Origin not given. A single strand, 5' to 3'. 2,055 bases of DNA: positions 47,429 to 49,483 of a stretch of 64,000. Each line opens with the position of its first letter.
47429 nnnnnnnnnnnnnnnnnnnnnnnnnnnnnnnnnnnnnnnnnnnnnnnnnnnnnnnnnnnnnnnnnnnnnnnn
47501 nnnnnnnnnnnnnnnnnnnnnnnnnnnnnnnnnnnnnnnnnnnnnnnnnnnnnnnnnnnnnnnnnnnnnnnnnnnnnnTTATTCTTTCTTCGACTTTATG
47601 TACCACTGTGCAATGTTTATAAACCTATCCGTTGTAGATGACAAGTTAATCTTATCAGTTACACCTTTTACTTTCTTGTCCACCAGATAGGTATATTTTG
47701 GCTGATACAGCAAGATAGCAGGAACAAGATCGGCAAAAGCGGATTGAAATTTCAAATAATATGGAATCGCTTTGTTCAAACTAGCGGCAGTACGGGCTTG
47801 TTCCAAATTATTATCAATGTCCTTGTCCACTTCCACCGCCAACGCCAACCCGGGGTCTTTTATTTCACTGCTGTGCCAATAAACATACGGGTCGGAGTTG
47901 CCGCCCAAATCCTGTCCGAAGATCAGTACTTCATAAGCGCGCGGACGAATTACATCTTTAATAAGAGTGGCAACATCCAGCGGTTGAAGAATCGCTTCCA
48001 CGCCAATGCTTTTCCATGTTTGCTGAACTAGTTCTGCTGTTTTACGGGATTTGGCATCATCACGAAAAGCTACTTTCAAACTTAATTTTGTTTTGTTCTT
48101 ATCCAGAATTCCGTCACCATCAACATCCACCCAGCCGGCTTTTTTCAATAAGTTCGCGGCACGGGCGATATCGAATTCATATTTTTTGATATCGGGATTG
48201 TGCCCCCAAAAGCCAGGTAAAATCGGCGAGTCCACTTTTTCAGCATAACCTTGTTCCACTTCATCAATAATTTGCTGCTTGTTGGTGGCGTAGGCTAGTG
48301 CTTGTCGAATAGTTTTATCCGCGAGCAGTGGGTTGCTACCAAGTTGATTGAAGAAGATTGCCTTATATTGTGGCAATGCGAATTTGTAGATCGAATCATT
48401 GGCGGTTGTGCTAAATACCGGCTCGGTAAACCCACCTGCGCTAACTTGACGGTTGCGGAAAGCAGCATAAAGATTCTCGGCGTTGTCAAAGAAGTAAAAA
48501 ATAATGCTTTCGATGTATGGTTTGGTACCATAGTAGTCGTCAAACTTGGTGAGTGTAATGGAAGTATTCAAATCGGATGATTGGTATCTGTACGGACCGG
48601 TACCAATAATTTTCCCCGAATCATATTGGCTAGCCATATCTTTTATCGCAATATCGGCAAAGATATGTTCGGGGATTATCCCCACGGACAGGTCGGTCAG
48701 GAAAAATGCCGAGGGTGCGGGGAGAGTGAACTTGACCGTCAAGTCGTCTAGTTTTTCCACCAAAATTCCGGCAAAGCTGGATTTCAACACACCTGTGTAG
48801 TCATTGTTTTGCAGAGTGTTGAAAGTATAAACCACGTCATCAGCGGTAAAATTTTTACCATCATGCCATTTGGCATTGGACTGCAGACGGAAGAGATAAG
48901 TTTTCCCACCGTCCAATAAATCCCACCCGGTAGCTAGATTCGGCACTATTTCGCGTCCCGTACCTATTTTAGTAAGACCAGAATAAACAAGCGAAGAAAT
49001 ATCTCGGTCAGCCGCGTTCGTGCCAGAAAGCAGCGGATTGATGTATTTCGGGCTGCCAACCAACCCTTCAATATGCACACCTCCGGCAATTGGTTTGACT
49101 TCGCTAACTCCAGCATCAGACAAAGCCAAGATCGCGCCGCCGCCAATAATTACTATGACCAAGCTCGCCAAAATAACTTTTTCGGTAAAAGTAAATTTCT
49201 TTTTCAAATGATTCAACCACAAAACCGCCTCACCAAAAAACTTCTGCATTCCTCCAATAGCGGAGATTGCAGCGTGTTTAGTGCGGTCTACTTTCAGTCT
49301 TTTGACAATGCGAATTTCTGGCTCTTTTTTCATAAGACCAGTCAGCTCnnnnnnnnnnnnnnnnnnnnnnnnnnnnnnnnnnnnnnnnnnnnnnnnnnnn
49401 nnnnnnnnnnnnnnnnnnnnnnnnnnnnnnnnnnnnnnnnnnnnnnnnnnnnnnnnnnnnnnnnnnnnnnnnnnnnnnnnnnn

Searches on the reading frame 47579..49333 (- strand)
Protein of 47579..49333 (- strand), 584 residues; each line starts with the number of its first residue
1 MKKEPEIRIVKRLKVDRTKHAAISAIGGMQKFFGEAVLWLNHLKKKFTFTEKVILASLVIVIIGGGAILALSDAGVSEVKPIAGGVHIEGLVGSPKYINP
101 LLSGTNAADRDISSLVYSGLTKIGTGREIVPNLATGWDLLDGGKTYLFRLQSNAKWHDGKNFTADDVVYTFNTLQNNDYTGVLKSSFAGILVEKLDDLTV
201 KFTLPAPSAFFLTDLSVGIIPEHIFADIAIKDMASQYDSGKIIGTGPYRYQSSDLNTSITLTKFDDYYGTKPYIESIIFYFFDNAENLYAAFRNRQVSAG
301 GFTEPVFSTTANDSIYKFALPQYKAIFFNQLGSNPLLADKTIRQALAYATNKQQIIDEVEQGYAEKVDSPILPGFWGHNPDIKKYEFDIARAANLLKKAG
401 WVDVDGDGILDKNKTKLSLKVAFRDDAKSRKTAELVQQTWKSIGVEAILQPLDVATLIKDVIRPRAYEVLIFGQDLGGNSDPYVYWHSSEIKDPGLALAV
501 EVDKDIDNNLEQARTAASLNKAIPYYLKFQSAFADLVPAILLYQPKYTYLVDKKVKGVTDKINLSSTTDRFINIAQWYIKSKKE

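Call 9: search_protein_families(library=pfam, proteins=[window:47579-49333:-])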
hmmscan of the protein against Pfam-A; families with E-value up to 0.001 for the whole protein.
window:47579-49333:- (584 aa): 1 family
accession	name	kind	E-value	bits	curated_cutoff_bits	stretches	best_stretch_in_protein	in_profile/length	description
PF00496.27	SBP_bac_5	-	6.2e-76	256.3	32.4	1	128-486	1-358/368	Bacterial extracellular solute-binding proteins, family 5 Middle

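Call 22: find_homologous_proteins(query=window:47579-49333:-, max_evalue=1e-30)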
Query window:47579-49333:- (584 aa): 504 proteins with E <= 1e-30 among 8000 candidates; the best 120 are listed.
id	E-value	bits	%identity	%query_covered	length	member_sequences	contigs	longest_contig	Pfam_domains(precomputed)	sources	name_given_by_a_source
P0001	0.0e+0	1309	100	100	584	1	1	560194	PF00496.28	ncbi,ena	-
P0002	0.0e+0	1155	85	100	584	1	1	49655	PF00496.28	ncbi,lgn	-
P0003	0.0e+0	1136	84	100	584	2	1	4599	PF00496.28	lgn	-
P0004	0.0e+0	1135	85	100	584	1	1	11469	PF00496.28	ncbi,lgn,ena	-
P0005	0.0e+0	1025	76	100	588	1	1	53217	PF00496.28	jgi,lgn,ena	-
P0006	4.2e-298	1008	75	99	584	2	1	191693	PF00496.28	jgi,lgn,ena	-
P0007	6.5e-292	988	73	100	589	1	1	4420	PF00496.28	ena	-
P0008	1.8e-290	983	73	100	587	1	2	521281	PF00496.28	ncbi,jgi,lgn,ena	ncbi:MAG: peptide ABC transporter substrate-binding protein [Patescibacteria group bacterium]|jgi:pe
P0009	2.3e-290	982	73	100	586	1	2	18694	PF00496.28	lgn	-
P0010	3.9e-290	982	72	100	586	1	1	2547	PF00496.28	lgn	-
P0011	3.6e-283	959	72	100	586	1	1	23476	PF00496.28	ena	-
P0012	1.0e-282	957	71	100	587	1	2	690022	PF00496.28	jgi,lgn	jgi:peptide/nickel transport system substrate-binding protein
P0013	3.9e-277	939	69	100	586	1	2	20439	PF00496.28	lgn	-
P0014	8.9e-229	779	58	99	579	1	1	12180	PF00496.28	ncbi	-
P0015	1.8e-225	768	60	95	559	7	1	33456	PF00496.28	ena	-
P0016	9.3e-224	763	59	96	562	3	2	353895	PF00496.28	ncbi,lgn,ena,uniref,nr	ncbi:hypothetical protein DRH29_01460 [candidate division Kazan bacterium]|uniref:Solute-binding pro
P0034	1.0e-199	683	56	90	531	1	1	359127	PF00496.28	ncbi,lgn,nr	ncbi:MAG: ABC transporter substrate-binding protein [Patescibacteria group bacterium]|nr:ABC transpo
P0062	2.4e-163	563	51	86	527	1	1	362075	PF00496.28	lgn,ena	-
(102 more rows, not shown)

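Call 23: find_encoding_contigs(protein=P0001, flank=10000, max_places=3)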
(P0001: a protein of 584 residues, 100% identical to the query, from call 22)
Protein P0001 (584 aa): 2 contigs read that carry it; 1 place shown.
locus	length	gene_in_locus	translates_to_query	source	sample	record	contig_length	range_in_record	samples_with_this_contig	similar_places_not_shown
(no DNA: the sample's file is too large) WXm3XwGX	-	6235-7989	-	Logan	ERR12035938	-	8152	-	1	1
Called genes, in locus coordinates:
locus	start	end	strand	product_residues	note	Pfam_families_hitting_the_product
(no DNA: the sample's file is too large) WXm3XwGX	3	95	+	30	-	?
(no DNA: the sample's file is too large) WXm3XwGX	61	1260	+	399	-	PF13439:Glyco_transf_4, PF20706:GT4-conflict, PF00534:Glycos_transf_1, PF13692:Glyco_trans_1_4, PF13524:Glyco_trans_1_2 (weak)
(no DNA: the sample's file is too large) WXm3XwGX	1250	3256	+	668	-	PF13196:DUF4012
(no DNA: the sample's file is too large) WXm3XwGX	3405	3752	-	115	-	PF00453:Ribosomal_L20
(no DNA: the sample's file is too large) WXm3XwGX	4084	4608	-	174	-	PF05198:IF3_N, PF00707:IF3_C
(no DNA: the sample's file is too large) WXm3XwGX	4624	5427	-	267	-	PF00781:DAGK_cat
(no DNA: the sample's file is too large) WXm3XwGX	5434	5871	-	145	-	PF04519:Bactofilin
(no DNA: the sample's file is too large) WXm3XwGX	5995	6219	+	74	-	PF03840:SecG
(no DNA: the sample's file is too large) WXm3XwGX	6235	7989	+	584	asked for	PF00496:SBP_bac_5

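Call 24: find_encoding_contigs(protein=P0002, flank=10000, max_places=3)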
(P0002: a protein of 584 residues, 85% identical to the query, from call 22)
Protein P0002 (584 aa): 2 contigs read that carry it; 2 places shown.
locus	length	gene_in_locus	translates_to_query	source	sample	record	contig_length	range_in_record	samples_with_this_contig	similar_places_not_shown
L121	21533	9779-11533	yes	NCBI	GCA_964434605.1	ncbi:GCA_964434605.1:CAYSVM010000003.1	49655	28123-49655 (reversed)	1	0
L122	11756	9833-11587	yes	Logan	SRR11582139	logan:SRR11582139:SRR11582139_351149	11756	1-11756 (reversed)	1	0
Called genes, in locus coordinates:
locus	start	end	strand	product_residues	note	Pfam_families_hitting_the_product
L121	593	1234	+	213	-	PF00485:PRK, PF01121:CoaE (faint)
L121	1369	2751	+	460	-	PF13727:CoA_binding_3 (weak), PF02397:Bac_transf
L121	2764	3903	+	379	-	PF13439:Glyco_transf_4, PF00534:Glycos_transf_1, PF13692:Glyco_trans_1_4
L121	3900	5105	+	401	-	PF13439:Glyco_transf_4, PF00534:Glycos_transf_1, PF13692:Glyco_trans_1_4, PF20706:GT4-conflict, PF13524:Glyco_trans_1_2 (weak)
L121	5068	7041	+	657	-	PF13196:DUF4012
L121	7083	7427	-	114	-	PF00453:Ribosomal_L20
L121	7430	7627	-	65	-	PF01632:Ribosomal_L35p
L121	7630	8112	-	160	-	PF05198:IF3_N, PF00707:IF3_C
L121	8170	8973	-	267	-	PF00781:DAGK_cat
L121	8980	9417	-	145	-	PF04519:Bactofilin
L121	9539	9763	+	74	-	PF03840:SecG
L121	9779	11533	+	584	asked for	PF00496:SBP_bac_5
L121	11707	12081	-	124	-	PF01844:HNH (weak)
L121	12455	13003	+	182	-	PF13207:AAA_17, PF13238:AAA_18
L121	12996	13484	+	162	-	PF00383:dCMP_cyt_deam_1, PF14437:MafB19-deam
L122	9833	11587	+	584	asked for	PF00496:SBP_bac_5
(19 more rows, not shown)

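Call 25: find_encoding_contigs(protein=P0006, flank=10000, max_places=3)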
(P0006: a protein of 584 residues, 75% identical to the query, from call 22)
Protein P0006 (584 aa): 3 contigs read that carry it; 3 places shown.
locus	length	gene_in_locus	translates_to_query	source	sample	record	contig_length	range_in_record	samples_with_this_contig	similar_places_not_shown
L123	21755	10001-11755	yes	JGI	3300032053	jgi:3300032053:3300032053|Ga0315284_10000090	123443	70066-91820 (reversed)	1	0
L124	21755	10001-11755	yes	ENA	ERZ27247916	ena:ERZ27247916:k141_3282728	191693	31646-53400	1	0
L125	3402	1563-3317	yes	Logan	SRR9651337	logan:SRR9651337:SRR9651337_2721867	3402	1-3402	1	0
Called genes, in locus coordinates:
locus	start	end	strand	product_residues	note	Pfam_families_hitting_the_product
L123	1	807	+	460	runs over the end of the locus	PF13727:CoA_binding_3, PF02397:Bac_transf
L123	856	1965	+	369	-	PF13439:Glyco_transf_4, PF00534:Glycos_transf_1, PF13692:Glyco_trans_1_4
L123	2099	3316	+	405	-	PF13439:Glyco_transf_4, PF20706:GT4-conflict, PF00534:Glycos_transf_1, PF13692:Glyco_trans_1_4, PF13524:Glyco_trans_1_2 (weak)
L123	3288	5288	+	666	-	PF13196:DUF4012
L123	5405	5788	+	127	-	-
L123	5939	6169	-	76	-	PF00453:Ribosomal_L20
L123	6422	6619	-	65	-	PF01632:Ribosomal_L35p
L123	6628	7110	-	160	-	PF05198:IF3_N, PF00707:IF3_C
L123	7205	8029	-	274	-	PF00781:DAGK_cat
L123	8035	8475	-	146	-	PF04519:Bactofilin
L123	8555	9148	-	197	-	-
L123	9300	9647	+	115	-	-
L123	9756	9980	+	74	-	PF03840:SecG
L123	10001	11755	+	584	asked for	PF00496:SBP_bac_5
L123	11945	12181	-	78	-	-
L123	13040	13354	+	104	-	PF01476:LysM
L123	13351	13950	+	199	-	PF02698:DUF218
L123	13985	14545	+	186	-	PF04011:LemA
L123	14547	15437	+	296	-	PF01435:Peptidase_M48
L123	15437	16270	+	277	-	-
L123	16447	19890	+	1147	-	PF04563:RNA_pol_Rpb2_1, PF04561:RNA_pol_Rpb2_2, PF04565:RNA_pol_Rpb2_3, PF10385:RNA_pol_Rpb2_45, PF00562:RNA_pol_Rpb2_6, PF04560:RNA_pol_Rpb2_7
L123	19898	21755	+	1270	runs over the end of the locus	PF04997:RNA_pol_Rpb1_1, PF00623:RNA_pol_Rpb1_2, PF04983:RNA_pol_Rpb1_3, PF05000:RNA_pol_Rpb1_4, PF04998:RNA_pol_Rpb1_5, PF21668:RPOC_hybrid (faint)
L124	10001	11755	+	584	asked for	PF00496:SBP_bac_5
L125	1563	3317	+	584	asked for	PF00496:SBP_bac_5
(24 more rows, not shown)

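Call 27: find_encoding_contigs(protein=P0008, flank=10000, max_places=2)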
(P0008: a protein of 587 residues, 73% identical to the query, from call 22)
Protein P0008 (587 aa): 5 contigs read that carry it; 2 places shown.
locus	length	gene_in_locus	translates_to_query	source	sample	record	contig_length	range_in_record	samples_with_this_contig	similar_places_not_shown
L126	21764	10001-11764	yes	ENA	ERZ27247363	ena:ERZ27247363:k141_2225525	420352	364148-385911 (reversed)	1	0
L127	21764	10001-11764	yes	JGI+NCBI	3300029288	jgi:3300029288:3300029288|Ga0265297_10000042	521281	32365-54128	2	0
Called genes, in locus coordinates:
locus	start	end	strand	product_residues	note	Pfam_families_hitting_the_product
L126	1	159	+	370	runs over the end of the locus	PF13439:Glyco_transf_4 (weak), PF00534:Glycos_transf_1, PF13692:Glyco_trans_1_4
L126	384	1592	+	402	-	PF13439:Glyco_transf_4, PF20706:GT4-conflict, PF00534:Glycos_transf_1, PF13692:Glyco_trans_1_4, PF13524:Glyco_trans_1_2 (weak)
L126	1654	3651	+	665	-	PF13196:DUF4012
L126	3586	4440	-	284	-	PF13365:Trypsin_2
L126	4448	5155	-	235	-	PF00089:Trypsin, PF13365:Trypsin_2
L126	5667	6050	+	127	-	-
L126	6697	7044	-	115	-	PF00453:Ribosomal_L20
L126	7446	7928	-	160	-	PF05198:IF3_N, PF00707:IF3_C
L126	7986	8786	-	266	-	PF00781:DAGK_cat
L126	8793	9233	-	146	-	PF04519:Bactofilin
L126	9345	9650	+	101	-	-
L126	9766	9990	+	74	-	PF03840:SecG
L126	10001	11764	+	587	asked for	PF00496:SBP_bac_5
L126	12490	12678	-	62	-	-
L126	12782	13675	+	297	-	-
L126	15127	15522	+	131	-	PF01476:LysM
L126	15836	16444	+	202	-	PF02698:DUF218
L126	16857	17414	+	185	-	PF04011:LemA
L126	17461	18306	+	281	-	PF01435:Peptidase_M48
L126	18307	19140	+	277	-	-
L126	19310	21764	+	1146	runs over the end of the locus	PF04563:RNA_pol_Rpb2_1, PF04561:RNA_pol_Rpb2_2, PF04565:RNA_pol_Rpb2_3, PF10385:RNA_pol_Rpb2_45, PF00562:RNA_pol_Rpb2_6, PF04560:RNA_pol_Rpb2_7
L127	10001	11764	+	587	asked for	PF00496:SBP_bac_5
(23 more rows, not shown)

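Call 28: find_encoding_contigs(protein=P0012, flank=10000, max_places=2)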
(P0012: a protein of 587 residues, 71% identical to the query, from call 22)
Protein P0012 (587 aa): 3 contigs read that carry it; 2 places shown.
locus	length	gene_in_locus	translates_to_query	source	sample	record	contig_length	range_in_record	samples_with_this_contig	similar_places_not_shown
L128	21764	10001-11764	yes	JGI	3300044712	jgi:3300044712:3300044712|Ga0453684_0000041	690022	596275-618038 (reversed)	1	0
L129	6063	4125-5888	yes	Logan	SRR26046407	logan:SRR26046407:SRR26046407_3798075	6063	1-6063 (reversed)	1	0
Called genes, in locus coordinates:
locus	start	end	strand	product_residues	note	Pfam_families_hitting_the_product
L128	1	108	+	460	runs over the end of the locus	PF13727:CoA_binding_3, PF02397:Bac_transf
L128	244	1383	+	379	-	PF13439:Glyco_transf_4, PF00534:Glycos_transf_1, PF13692:Glyco_trans_1_4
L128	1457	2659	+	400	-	PF13439:Glyco_transf_4, PF20706:GT4-conflict, PF00534:Glycos_transf_1, PF13692:Glyco_trans_1_4, PF13524:Glyco_trans_1_2 (weak)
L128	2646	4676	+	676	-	PF13196:DUF4012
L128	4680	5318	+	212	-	PF00300:His_Phos_1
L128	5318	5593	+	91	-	-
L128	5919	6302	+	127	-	-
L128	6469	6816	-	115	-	PF00453:Ribosomal_L20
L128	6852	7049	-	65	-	PF01632:Ribosomal_L35p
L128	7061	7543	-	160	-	PF05198:IF3_N, PF00707:IF3_C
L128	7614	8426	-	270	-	PF00781:DAGK_cat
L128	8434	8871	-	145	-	PF04519:Bactofilin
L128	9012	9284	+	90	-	-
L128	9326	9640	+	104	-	-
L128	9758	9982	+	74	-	PF03840:SecG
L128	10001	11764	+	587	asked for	PF00496:SBP_bac_5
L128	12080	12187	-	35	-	-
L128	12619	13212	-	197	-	PF22769:DCD, PF00692:dUTPase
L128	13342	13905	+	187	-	PF13207:AAA_17, PF13238:AAA_18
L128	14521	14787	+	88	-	PF09932:DUF2164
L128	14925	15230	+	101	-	PF01476:LysM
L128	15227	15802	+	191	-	PF02698:DUF218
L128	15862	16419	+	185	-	PF04011:LemA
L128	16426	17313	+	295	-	PF01435:Peptidase_M48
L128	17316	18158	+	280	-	-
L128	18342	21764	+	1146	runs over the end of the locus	PF04563:RNA_pol_Rpb2_1, PF04561:RNA_pol_Rpb2_2, PF04565:RNA_pol_Rpb2_3, PF10385:RNA_pol_Rpb2_45, PF00562:RNA_pol_Rpb2_6, PF04560:RNA_pol_Rpb2_7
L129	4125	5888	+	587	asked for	PF00496:SBP_bac_5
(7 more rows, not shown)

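Call 29: find_encoding_contigs(protein=P0016, flank=10000, max_places=2)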
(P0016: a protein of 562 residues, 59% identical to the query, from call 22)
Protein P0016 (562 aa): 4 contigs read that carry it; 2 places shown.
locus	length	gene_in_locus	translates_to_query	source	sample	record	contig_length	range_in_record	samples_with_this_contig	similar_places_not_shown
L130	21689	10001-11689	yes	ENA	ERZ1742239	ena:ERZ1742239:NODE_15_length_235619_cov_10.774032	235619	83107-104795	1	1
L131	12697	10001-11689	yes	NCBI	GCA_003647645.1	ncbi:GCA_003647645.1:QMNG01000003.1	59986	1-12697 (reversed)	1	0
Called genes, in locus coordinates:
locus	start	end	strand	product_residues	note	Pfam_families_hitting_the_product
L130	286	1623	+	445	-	PF13727:CoA_binding_3, PF02397:Bac_transf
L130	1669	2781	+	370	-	PF13439:Glyco_transf_4 (weak), PF00534:Glycos_transf_1, PF13692:Glyco_trans_1_4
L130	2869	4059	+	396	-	PF13439:Glyco_transf_4, PF20706:GT4-conflict, PF00534:Glycos_transf_1, PF13692:Glyco_trans_1_4, PF13524:Glyco_trans_1_2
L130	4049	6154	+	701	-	PF13196:DUF4012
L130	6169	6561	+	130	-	-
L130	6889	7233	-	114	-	PF00453:Ribosomal_L20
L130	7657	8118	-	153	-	PF05198:IF3_N, PF00707:IF3_C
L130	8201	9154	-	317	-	PF00781:DAGK_cat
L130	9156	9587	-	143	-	PF04519:Bactofilin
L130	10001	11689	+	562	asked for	PF00496:SBP_bac_5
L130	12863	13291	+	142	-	PF01476:LysM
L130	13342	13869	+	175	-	PF02698:DUF218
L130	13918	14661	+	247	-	PF04011:LemA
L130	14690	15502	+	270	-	-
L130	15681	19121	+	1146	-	PF04563:RNA_pol_Rpb2_1, PF04561:RNA_pol_Rpb2_2, PF04565:RNA_pol_Rpb2_3, PF10385:RNA_pol_Rpb2_45, PF00562:RNA_pol_Rpb2_6, PF04560:RNA_pol_Rpb2_7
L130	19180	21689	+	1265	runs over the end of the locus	PF04997:RNA_pol_Rpb1_1, PF00623:RNA_pol_Rpb1_2, PF04983:RNA_pol_Rpb1_3, PF05000:RNA_pol_Rpb1_4 (weak), PF04998:RNA_pol_Rpb1_5, PF00364:Biotin_lipoyl (faint), PF05896:NQRA_N (faint)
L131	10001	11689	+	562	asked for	PF00496:SBP_bac_5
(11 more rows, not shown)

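Call 31: find_encoding_contigs(protein=P0034, flank=10000, max_places=2)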
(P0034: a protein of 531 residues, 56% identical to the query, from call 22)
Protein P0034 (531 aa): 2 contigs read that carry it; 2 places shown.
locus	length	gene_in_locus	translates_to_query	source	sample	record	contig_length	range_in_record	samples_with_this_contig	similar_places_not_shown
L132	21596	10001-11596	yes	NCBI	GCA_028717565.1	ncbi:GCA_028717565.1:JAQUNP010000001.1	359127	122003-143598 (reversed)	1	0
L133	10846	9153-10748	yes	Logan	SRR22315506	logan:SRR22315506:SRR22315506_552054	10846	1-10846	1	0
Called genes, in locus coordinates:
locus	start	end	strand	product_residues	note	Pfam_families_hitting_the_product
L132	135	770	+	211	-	PF00485:PRK, PF01121:CoaE (faint)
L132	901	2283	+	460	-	PF13727:CoA_binding_3 (weak), PF02397:Bac_transf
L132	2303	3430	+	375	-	PF13439:Glyco_transf_4, PF00534:Glycos_transf_1, PF13692:Glyco_trans_1_4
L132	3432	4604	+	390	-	PF13439:Glyco_transf_4, PF13579:Glyco_trans_4_4 (faint), PF20706:GT4-conflict, PF00534:Glycos_transf_1, PF13692:Glyco_trans_1_4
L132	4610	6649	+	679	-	PF13196:DUF4012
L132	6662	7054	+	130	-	-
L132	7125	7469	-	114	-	PF00453:Ribosomal_L20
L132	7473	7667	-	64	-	PF01632:Ribosomal_L35p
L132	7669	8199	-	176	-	PF05198:IF3_N, PF00707:IF3_C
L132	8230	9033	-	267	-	PF00781:DAGK_cat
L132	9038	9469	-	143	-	PF04519:Bactofilin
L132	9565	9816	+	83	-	PF03840:SecG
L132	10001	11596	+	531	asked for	PF00496:SBP_bac_5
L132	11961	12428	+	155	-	PF00293:NUDIX, PF22327:Nudt16-like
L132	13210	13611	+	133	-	PF01476:LysM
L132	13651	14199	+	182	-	PF02698:DUF218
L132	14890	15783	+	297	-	PF01435:Peptidase_M48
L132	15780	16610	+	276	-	-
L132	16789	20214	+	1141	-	PF04563:RNA_pol_Rpb2_1, PF04561:RNA_pol_Rpb2_2, PF04565:RNA_pol_Rpb2_3, PF10385:RNA_pol_Rpb2_45, PF00562:RNA_pol_Rpb2_6, PF04560:RNA_pol_Rpb2_7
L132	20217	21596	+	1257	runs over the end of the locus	PF04997:RNA_pol_Rpb1_1, PF00623:RNA_pol_Rpb1_2, PF04983:RNA_pol_Rpb1_3, PF05000:RNA_pol_Rpb1_4, PF04998:RNA_pol_Rpb1_5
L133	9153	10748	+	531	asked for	PF00496:SBP_bac_5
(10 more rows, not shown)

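Call 32: find_encoding_contigs(protein=P0062, flank=10000, max_places=2)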
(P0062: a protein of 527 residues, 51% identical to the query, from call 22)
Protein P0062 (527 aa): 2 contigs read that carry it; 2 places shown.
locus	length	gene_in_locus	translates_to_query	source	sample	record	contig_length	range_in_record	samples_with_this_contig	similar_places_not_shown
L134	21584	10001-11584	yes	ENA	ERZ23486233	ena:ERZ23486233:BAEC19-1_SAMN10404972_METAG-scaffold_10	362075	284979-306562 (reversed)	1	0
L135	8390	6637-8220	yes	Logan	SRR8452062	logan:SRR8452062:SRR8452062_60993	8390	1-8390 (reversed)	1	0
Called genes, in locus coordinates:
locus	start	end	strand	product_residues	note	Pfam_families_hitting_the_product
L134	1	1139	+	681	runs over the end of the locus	PF13196:DUF4012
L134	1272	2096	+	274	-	PF01145:Band_7, PF13421:Band_7_1 (faint)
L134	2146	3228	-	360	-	PF13240:Zn_Ribbon_1 (faint), PF12773:DZR (weak)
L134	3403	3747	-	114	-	PF00453:Ribosomal_L20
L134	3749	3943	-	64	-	-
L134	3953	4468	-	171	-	PF05198:IF3_N, PF00707:IF3_C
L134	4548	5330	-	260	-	PF00781:DAGK_cat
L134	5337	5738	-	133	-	PF04519:Bactofilin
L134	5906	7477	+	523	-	PF25984:BSH_YknX (faint), PF25990:Beta-barrel_YknX, PF26002:Beta-barrel_AprE (weak)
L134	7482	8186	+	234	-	PF00005:ABC_tran, PF02463:SMC_N (weak), PF13304:AAA_21 (faint)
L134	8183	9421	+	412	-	PF12704:MacB_PCD, PF02687:FtsX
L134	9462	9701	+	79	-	PF03840:SecG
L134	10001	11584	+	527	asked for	PF00496:SBP_bac_5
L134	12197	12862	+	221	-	PF13936:HTH_38 (weak)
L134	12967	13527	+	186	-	PF13207:AAA_17, PF13238:AAA_18, PF21448:DNMK (faint)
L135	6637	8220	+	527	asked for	PF00496:SBP_bac_5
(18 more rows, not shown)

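Call 41: find_related_loci(query=A3, collection=metagenome_contigs, flank=6000)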
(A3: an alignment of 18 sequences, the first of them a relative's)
Query A3 (584 aa) in metagenome_contigs; peptide patterns used: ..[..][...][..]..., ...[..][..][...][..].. (x = any residue, [..] = any of these).
600 stretches matched a pattern (row limit reached: there are more); 577 encode a relative of the query (tblastn E <= 1e-3); the best 80 are kept; 80 distinct loci.
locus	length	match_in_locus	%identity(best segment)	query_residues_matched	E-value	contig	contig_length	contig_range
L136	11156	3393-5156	76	1-584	0e+0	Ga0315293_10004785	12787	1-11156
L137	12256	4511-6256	75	3-583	0e+0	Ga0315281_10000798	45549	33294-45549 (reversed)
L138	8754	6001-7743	59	7-584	0e+0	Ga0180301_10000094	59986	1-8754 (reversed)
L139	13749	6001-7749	60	3-582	0e+0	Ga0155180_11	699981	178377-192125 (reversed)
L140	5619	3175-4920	48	8-583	0e+0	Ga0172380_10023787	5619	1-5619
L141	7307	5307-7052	48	8-583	0e+0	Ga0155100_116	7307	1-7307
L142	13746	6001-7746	47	8-583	9e-176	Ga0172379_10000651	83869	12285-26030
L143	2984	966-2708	47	8-583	6e-176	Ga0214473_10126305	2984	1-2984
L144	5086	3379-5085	45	8-571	2e-167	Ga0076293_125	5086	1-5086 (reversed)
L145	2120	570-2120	46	8-518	6e-164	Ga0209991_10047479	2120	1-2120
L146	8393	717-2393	38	39-580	2e-122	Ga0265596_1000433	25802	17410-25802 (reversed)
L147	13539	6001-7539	40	77-581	4e-122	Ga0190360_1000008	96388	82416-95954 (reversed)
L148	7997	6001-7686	39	39-583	2e-121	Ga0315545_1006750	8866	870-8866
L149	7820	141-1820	38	42-583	7e-120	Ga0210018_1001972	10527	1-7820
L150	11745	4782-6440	38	42-583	3e-119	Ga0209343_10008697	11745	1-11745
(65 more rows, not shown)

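Call 62: list_cluster_members(proteins=[P0001, P0002, P0008, P0034, P0016])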
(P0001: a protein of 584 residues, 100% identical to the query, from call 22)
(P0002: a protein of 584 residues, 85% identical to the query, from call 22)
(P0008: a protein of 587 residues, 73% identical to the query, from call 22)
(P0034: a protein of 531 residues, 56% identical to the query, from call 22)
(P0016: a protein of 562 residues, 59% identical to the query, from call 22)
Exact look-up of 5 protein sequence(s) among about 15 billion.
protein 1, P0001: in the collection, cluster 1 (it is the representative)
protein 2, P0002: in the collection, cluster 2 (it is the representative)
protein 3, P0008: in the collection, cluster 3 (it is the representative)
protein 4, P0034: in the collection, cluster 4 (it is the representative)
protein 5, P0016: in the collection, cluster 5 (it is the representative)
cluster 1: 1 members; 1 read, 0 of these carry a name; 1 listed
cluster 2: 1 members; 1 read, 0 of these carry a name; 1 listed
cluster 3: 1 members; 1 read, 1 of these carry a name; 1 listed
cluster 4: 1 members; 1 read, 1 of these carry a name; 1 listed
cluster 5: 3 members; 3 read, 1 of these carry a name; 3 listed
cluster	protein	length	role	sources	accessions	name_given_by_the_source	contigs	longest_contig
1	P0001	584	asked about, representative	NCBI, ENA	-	-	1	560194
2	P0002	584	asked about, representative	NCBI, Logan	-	-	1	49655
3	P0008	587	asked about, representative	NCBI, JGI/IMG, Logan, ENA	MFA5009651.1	MAG: peptide ABC transporter substrate-binding protein [Patescibacteria group bacterium] | peptide/nickel transport system substrate-binding protein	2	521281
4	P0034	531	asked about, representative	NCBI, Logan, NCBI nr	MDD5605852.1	MAG: ABC transporter substrate-binding protein [Patescibacteria group bacterium] | ABC transporter substrate-binding protein [Patescibacteria group bacterium]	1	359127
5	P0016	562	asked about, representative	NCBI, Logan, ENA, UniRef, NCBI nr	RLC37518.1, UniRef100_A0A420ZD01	hypothetical protein DRH29_01460 [candidate division Kazan bacterium] | Solute-binding protein family 5 domain-containing protein n=1 Tax=candidate division ... | MAG: hypothetical protein DRH29_01460 [candidate division Kazan bacterium]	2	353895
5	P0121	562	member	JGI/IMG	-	-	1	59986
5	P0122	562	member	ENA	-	-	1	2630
